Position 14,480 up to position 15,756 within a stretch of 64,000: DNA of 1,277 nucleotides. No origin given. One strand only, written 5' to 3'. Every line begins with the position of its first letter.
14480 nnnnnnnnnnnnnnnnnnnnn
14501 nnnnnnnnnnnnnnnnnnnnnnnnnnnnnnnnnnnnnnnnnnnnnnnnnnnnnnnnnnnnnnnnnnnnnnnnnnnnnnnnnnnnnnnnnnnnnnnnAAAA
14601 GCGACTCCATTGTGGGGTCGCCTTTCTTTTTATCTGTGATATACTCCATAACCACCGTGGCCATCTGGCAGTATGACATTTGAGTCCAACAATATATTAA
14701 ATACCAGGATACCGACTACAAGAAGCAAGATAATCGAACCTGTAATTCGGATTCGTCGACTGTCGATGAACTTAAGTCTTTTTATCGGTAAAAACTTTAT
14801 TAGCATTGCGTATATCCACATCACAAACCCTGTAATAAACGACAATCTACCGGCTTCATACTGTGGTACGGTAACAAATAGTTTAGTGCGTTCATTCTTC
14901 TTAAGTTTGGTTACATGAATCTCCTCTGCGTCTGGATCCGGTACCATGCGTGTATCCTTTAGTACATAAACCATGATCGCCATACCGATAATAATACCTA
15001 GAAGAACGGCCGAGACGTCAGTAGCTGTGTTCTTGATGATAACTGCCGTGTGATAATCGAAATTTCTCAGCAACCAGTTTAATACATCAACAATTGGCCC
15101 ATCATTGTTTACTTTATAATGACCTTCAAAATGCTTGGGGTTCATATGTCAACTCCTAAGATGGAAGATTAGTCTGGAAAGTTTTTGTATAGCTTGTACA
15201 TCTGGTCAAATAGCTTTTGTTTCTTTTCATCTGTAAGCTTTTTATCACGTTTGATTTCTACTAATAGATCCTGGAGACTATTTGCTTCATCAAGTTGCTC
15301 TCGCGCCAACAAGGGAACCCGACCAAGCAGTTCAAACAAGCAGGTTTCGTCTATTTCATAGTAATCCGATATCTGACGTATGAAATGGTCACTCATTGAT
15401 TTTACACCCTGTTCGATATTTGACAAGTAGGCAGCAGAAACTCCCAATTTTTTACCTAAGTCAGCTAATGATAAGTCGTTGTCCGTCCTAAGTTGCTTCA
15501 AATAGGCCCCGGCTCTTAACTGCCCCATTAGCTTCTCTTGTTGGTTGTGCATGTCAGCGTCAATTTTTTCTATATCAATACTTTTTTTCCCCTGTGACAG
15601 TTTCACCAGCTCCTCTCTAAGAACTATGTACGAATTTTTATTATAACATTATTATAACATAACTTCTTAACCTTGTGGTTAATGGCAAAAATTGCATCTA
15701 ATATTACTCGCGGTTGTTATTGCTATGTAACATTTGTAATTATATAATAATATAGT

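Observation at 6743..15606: Plasmid-like maintenance block suggesting a phage-plasmid (episomal prophage) lifestyle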

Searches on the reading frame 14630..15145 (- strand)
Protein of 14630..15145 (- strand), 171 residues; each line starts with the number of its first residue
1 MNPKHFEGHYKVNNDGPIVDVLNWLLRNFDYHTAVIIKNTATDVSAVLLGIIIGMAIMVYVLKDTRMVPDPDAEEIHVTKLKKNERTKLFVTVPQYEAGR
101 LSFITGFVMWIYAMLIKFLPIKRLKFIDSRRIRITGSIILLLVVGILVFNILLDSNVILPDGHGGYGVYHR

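Call 4: search_protein_families(library=pfam, proteins=[window:14630-15145:-], max_evalue=0.01)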
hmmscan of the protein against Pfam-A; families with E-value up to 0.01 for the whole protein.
window:14630-15145:- (171 aa): 0 families

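Call 14: search_protein_families(library=phrogs, proteins=[window:14630-15145:-], max_evalue=0.01)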
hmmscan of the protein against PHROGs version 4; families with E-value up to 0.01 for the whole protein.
window:14630-15145:- (171 aa): 0 families

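Call 57: search_protein_families(library=ncbifam, proteins=[window:14630-15145:-], max_evalue=0.1)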
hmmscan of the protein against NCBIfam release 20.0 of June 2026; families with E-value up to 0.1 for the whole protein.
window:14630-15145:- (171 aa): 1 family
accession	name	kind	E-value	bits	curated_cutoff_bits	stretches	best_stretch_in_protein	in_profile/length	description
TIGR02893.2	spore_yabQ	equivalog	0.051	13.8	32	0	110-156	16-62/88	spore cortex biosynthesis protein YabQ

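Call 83: search_protein_families(library=padloc, proteins=[window:14630-15145:-], max_evalue=0.01)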
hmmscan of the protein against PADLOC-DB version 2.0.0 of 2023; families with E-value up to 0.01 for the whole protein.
window:14630-15145:- (171 aa): 1 family
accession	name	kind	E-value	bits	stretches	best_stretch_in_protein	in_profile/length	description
PDLC04390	PDC-M07A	-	0.0082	13.2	0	23-85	90-152/321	-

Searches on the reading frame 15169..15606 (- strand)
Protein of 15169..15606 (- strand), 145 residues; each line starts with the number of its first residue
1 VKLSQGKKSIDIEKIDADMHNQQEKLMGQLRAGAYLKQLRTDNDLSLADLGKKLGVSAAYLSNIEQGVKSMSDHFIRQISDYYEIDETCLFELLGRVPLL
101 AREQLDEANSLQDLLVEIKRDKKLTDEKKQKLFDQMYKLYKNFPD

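Call 4: search_protein_families(library=pfam, proteins=[window:15169-15606:-], max_evalue=0.01)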
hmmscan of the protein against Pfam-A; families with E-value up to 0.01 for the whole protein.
window:15169-15606:- (145 aa): 5 families
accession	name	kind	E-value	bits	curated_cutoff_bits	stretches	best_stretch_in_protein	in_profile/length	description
PF13560.12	HTH_31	-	1.1e-11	45.3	27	1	33-87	3-58/64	Helix-turn-helix domain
PF01381.28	HTH_3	-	2.9e-09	37.2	23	1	36-86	1-51/55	Helix-turn-helix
PF12844.13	HTH_19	-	2e-06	28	30.2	1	34-92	2-60/64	Helix-turn-helix domain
PF13413.12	HTH_25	-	0.00051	20.3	24.6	1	35-67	1-33/62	Helix-turn-helix domain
PF13443.12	HTH_26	-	0.004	17.8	22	0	36-86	2-53/63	Cro/C1-type HTH DNA-binding domain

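Call 14: search_protein_families(library=phrogs, proteins=[window:15169-15606:-], max_evalue=0.01)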
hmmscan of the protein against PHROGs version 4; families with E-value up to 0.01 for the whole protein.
window:15169-15606:- (145 aa): 15 families
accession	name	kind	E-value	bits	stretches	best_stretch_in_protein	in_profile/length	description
phrog_2967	-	transcription regulation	2.3e-11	44.7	1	33-137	12-117/225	transcriptional regulator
phrog_8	-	transcription regulation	5.5e-11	43.5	1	36-119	81-150/346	transcriptional regulator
phrog_3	-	transcription regulation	6.1e-09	37.1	1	19-100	76-155/430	transcriptional repressor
phrog_9908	-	DNA, RNA and nucleotide metabolism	1.1e-07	32.3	1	20-88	2-70/282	DNA binding protein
phrog_2439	-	transcription regulation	2.6e-07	30.8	1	33-92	9-68/367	transcriptional regulator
phrog_4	-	transcription regulation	2.2e-05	24.6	1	14-91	112-192/400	transcriptional repressor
phrog_5823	-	transcription regulation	5.9e-05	23.4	1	32-91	7-67/404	transcriptional regulator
phrog_32768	-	unknown function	8.4e-05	22.4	1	33-134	11-116/446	-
phrog_7241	-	transcription regulation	0.00021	22.3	1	36-87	66-117/122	transcriptional regulator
phrog_2104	-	unknown function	0.00026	22.1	1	36-70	44-78/103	-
phrog_11451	-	transcription regulation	0.00081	20.8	1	38-84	12-58/98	CI-like repressor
phrog_1468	-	transcription regulation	0.0019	18.8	1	42-86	18-61/67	transcriptional repressor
phrog_1994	-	DNA, RNA and nucleotide metabolism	0.0049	17.8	0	36-86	4-54/170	DNA binding protein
phrog_1373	-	transcription regulation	0.006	17.6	0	32-76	64-108/166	transcriptional regulator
phrog_1124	-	transcription regulation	0.0081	16.7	0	34-83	11-59/177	transcriptional regulator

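Call 57: search_protein_families(library=ncbifam, proteins=[window:15169-15606:-], max_evalue=0.1)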
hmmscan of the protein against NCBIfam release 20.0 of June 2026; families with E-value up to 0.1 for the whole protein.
window:15169-15606:- (145 aa): 19 families
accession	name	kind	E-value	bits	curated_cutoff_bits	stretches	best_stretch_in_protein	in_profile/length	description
NF038139.1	Reg_Aceta_RamB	equivalog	2.5e-09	36.3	700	1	32-101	3-71/465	acetate metabolism transcriptional regulator RamB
NF046032.1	TransRegSlrRBacil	equivalog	1.3e-05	25.3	250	1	39-92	9-63/149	HTH-type transcriptional regulator SlrR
NF006015.0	PRK08154.1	subfamily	2e-05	23.9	204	1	16-115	17-107/314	anaerobic benzoate catabolism transcriptional regulator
TIGR03070.1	couple_hipB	subfamily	6.5e-05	22.8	71.65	1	33-70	4-41/58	type II toxin-antitoxin system Y4mF family antitoxin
TIGR02147.1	Fsuc_second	paralog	0.00023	20.7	50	1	35-137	18-123/272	TIGR02147 family protein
NF003162.0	PRK04140.1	equivalog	0.00026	20.1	263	1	33-95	128-190/317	transcriptional regulator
TIGR00673.1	cynS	equivalog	0.0014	18.6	113.3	1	35-94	12-71/150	cyanase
NF047948.1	male_kill_WMK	equivalog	0.0019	17.7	300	1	36-138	10-108/300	WO male-killing family protein Wmk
NF007271.0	PRK09726.1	equivalog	0.002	18.1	79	1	33-67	14-48/88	type II toxin-antitoxin system antitoxin HipB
NF041677.1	trans_regClgR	equivalog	0.0026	17.8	170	1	33-86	10-63/113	transcriptional regulator ClgR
NF041951.1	phage_RstR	subfamily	0.0044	17.3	80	1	34-89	5-60/108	RstR family transcriptional repressor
NF041575.1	antitoxPezA_Strep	equivalog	0.0044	17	290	1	33-85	3-55/158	type II toxin-antitoxin system antitoxin PezA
NF004615.0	PRK05949.1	subfamily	0.0045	15.9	530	0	10-67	251-309/327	RNA polymerase sigma factor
NF058600.1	TransRegSco1979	equivalog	0.007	15.4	350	1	28-87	5-64/280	Sco1979 family transcriptional regulator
NF004471.0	PRK05803.1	subfamily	0.012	14.9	252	1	8-76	163-229/235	RNA polymerase sporulation sigma factor SigK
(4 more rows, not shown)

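Call 83: search_protein_families(library=padloc, proteins=[window:15169-15606:-], max_evalue=0.01)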
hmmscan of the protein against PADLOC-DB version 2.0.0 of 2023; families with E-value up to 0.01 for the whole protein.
window:15169-15606:- (145 aa): 10 families
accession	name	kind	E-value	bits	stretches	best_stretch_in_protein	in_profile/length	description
PDLC02926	HTH_VI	-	9.3e-13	46.3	1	33-91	3-61/92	-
PDLC03954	RmrA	-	1.3e-05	22.4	1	32-91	11-70/380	-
PDLC04142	capH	-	1.8e-05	23.8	1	31-95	6-60/103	capH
PDLC03943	RmrA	-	8.4e-05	19.8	1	33-88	4-59/370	-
PDLC03312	MTase_II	-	0.00011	18.1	1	26-106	55-135/1344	Type II methyltransferase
PDLC03665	Control_protein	-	0.00015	19.9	1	30-85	7-63/77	control protein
PDLC03951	RmrA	-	0.00052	17.1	1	34-92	11-69/400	-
PDLC04775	PDC-M69A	-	0.0018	16.8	0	41-88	17-64/113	-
PDLC03952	RmrA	-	0.0064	13.4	1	24-81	15-72/395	-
PDLC03947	RmrA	-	0.0092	12.8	0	34-86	14-66/383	-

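Call 84: search_protein_families(library=pfam, proteins=[window:15169-15606:-], max_evalue=1)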
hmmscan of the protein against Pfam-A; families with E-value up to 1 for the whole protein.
window:15169-15606:- (145 aa): 10 families
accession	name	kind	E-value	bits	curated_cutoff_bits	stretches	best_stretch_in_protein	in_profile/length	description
PF13560.12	HTH_31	-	1.1e-11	45.3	27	1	33-87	3-58/64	Helix-turn-helix domain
PF01381.28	HTH_3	-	2.9e-09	37.2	23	1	36-86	1-51/55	Helix-turn-helix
PF12844.13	HTH_19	-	2e-06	28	30.2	1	34-92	2-60/64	Helix-turn-helix domain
PF13413.12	HTH_25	-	0.00051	20.3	24.6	1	35-67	1-33/62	Helix-turn-helix domain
PF13443.12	HTH_26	-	0.004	17.8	22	1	36-86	2-53/63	Cro/C1-type HTH DNA-binding domain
PF13744.12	HTH_37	-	0.02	15.1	27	1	17-67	3-54/80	Helix-turn-helix domain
PF01576.24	Myosin_tail_1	-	0.024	12.9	38.1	1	9-137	488-610/1081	Myosin tail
PF13404.12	HTH_AsnC-type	-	0.046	14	27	1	36-58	9-31/42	AsnC-type helix-turn-helix domain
PF01047.28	MarR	-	0.069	13.5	24.6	1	35-64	8-37/59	MarR family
PF08279.18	HTH_11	-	0.096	13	25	1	36-57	6-28/55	HTH domain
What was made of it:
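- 15169..15606 (-): XRE-family (SinR/SlrR-like) repressor candidate with no S24 peptidase domain. Calls 4, 14, 57 and 84.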
